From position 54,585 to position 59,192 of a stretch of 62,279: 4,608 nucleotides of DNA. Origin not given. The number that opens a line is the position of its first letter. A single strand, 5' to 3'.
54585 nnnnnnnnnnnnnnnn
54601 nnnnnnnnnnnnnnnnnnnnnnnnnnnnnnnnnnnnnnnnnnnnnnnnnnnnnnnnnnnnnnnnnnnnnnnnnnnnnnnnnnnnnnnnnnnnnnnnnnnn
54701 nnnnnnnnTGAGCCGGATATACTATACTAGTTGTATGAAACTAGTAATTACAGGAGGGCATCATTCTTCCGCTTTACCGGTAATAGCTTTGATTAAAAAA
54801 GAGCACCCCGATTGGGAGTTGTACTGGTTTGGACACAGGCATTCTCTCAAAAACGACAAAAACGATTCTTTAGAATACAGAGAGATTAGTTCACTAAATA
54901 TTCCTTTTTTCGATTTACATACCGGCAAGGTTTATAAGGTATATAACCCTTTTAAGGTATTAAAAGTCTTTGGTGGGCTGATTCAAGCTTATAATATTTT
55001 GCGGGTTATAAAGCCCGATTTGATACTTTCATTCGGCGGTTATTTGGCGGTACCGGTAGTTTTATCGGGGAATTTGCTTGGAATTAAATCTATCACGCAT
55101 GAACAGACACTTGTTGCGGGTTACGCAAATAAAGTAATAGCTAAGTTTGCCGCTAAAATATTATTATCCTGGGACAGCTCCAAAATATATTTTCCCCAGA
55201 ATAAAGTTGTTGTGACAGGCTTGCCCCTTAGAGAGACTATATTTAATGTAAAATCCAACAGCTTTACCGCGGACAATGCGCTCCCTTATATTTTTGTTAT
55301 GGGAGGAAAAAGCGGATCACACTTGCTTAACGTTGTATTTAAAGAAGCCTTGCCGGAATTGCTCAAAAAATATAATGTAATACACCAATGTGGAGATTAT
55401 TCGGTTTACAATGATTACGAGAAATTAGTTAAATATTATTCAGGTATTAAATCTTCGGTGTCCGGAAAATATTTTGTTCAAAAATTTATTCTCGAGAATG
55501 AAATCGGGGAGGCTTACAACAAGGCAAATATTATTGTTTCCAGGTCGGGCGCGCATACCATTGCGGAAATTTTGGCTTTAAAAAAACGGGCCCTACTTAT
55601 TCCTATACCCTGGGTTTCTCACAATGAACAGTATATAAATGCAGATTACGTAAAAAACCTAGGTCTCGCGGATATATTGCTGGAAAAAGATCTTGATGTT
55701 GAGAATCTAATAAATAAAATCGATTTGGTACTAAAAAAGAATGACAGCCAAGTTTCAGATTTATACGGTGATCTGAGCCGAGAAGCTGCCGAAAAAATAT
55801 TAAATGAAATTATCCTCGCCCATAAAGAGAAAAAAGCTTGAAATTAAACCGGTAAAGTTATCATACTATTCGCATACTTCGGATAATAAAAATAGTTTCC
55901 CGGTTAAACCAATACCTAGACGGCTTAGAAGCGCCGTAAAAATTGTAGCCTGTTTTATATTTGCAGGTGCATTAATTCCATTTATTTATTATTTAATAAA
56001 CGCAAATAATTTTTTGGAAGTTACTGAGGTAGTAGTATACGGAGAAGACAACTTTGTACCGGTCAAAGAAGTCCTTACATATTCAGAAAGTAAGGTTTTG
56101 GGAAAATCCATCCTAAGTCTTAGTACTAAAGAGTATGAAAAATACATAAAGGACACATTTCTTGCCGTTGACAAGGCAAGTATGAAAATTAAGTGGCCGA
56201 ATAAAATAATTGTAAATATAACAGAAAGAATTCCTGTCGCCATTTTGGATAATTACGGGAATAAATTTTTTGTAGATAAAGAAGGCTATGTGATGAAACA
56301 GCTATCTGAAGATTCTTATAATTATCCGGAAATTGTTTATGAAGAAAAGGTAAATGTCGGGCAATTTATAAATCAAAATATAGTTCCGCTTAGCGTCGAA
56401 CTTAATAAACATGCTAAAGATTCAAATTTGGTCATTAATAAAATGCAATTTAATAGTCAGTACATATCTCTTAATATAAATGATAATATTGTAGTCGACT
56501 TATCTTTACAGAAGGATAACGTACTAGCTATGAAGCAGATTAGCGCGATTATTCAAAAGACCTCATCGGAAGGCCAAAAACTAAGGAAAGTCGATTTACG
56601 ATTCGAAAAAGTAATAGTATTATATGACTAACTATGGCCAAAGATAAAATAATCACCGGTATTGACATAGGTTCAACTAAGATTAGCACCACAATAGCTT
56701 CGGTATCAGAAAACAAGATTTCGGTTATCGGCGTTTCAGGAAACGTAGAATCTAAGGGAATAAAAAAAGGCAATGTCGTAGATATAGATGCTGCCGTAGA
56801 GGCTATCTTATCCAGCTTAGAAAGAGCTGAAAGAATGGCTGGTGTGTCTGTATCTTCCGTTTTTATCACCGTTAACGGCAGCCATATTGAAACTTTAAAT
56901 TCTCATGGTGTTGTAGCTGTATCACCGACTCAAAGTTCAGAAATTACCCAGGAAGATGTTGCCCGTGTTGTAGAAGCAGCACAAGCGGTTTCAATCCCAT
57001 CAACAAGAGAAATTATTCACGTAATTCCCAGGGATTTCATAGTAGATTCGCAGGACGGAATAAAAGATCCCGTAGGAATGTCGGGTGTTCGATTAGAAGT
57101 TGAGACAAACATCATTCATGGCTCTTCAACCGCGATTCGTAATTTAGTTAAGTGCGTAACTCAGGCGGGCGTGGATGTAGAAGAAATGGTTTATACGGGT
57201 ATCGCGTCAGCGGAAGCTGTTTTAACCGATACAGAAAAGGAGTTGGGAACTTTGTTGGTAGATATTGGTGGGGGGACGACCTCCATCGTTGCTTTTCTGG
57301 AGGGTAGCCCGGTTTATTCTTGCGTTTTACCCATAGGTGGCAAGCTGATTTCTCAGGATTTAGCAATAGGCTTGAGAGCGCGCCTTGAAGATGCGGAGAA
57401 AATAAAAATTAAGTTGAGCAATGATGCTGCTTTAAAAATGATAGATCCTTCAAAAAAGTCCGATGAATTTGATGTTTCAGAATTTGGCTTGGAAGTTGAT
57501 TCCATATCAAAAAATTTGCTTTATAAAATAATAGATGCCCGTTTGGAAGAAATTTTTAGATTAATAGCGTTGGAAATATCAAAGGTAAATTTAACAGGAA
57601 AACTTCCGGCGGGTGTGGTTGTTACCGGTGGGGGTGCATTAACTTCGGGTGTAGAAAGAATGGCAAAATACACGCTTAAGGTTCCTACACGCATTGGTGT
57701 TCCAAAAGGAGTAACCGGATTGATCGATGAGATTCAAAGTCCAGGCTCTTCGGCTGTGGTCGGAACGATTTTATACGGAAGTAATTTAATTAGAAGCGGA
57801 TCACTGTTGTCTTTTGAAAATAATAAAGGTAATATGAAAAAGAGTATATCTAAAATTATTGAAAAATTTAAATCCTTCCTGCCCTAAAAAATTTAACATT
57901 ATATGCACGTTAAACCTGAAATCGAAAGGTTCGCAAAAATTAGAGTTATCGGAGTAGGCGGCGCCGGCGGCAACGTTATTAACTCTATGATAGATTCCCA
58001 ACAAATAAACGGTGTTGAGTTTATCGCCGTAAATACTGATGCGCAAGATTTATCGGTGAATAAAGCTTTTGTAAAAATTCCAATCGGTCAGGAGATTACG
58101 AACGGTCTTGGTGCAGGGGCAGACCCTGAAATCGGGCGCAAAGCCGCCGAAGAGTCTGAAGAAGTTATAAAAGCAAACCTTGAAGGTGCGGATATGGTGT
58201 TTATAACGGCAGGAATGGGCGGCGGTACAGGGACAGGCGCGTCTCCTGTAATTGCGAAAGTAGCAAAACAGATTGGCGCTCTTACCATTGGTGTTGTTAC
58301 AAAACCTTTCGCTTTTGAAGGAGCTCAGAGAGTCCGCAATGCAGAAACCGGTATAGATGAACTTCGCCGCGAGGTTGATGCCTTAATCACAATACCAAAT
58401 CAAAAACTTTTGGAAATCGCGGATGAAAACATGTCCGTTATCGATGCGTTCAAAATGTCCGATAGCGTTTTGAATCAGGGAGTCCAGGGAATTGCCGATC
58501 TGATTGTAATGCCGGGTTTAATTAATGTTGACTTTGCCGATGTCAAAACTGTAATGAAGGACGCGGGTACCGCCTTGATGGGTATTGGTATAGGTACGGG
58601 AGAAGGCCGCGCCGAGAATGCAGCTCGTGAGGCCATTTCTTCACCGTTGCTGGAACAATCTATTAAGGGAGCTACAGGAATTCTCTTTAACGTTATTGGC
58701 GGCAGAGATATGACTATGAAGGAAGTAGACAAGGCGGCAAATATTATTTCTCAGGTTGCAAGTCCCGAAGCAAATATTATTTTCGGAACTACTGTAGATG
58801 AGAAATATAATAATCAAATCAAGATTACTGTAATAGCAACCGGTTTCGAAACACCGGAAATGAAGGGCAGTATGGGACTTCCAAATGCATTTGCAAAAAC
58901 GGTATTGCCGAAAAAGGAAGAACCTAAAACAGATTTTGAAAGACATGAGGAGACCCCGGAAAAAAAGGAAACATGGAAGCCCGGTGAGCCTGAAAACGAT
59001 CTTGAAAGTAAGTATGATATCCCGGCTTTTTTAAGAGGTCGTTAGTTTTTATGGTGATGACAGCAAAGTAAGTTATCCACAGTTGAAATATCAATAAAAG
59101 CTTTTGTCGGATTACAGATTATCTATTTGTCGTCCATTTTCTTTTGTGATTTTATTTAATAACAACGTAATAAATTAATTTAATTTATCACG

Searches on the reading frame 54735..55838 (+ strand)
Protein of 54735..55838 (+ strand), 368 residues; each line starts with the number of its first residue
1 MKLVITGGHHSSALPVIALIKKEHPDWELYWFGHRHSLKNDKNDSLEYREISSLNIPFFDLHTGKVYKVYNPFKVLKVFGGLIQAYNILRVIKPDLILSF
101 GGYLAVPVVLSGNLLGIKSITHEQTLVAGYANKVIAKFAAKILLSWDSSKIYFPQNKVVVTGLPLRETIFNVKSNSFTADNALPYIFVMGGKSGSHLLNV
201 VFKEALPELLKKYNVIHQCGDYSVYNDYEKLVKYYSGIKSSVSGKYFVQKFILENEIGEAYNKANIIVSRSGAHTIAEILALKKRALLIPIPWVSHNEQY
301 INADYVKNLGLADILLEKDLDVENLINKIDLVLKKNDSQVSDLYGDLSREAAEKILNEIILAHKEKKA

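Call 15: search_protein_families(library=pfam, proteins=[window:54735-55838:+], max_evalue=0.001)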
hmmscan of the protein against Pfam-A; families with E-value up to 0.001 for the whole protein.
window:54735-55838:+ (368 aa): 2 families
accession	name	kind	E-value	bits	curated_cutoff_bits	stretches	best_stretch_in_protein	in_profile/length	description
PF04101.22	Glyco_tran_28_C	-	1.1e-27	97.6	22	1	186-339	2-147/166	Glycosyltransferase family 28 C-terminal domain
PF03033.26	Glyco_transf_28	-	2.6e-15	57.2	26.2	1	6-143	8-138/139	Glycosyltransferase family 28 N-terminal domain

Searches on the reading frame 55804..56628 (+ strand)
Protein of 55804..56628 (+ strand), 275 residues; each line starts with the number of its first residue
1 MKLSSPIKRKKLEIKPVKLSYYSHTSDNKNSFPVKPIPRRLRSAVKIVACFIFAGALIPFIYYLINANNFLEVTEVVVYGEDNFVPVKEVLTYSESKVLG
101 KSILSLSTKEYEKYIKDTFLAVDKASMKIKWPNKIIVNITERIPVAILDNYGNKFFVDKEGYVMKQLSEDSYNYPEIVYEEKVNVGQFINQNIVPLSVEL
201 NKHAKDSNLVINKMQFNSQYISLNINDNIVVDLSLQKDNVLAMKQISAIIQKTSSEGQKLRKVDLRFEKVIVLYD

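Call 15: search_protein_families(library=pfam, proteins=[window:55804-56628:+], max_evalue=0.001)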
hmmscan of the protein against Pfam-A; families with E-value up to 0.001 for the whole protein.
window:55804-56628:+ (275 aa): 1 family
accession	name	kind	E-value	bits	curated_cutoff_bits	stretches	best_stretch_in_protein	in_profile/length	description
PF08478.15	POTRA_1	-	2.8e-09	37.6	23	1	73-142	3-69/69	POTRA domain, FtsQ-type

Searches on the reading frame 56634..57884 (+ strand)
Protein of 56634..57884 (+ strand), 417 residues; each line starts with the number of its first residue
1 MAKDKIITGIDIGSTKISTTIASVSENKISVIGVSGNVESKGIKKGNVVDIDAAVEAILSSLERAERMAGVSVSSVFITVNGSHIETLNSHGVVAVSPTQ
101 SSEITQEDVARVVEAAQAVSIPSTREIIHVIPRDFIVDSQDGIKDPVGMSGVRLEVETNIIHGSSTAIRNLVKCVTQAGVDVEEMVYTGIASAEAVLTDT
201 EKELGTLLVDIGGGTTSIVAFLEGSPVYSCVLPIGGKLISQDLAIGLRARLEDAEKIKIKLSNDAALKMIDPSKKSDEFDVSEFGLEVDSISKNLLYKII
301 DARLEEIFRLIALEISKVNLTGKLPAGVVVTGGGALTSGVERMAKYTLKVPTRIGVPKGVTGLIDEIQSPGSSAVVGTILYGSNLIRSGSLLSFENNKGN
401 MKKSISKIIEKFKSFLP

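Call 36: search_protein_families(library=pfam, proteins=[window:56634-57884:+], max_evalue=5)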
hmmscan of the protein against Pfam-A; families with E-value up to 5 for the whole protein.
window:56634-57884:+ (417 aa): 10 families
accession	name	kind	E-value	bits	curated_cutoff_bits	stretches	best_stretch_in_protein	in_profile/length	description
PF02491.25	SHS2_FTSA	-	6.7e-31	106.9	25.4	1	82-161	1-78/79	SHS2 domain inserted in FTSA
PF14450.12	FtsA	-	1.2e-30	106.9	31.8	2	208-377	2-127/127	Cell division protein FtsA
PF06723.19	MreB_Mbl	-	1.9e-08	34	27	1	172-354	113-303/327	MreB/Mbl protein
PF06277.17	EutA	-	2.3e-08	33.8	27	1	175-246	116-185/475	Ethanolamine utilisation protein EutA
PF11104.14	PilM_2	-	9.3e-07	28.5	27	2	180-262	155-240/340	Type IV pilus assembly protein PilM;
PF00022.25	Actin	-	6.4e-05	22.1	27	1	206-252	144-193/410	Actin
PF25216.1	Volactin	-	0.00074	19.5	35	1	164-349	128-292/321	Volactin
PF07482.16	DUF1522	-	0.062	14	25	1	23-103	18-100/109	Domain of Unknown Function (DUF1522)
PF02776.23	TPP_enzyme_N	-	0.17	12.1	26.8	0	11-46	73-108/119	Thiamine pyrophosphate enzyme, N-terminal TPP binding domain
PF01869.26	BcrAD_BadFG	-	0.53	10.2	31.5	1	9-82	2-71/271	BadF/BadG/BcrA/BcrD ATPase family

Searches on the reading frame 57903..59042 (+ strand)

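Call 36: search_protein_families(library=pfam, proteins=[window:57903-59042:+], max_evalue=5)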
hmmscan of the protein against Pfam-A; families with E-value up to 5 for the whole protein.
window:57903-59042:+ (380 aa): 5 families
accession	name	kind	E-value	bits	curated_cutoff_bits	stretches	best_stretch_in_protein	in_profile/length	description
PF00091.31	Tubulin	-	1.6e-51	175.7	33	1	12-173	1-189/190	Tubulin/FtsZ family, GTPase domain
PF12327.13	FtsZ_C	-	8.4e-34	116.2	27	1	222-316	1-95/95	FtsZ family, C-terminal domain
PF11576.14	HcgB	-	0.17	12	25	1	6-66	31-91/153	FeGP cofactor biosynthesis protein HcgB, guanylyltransferase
PF00692.24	dUTPase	-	0.28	11.4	22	0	235-284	52-102/129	dUTPase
PF13809.12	Tubulin_2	-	0.33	10.6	27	1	15-53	2-48/356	Tubulin like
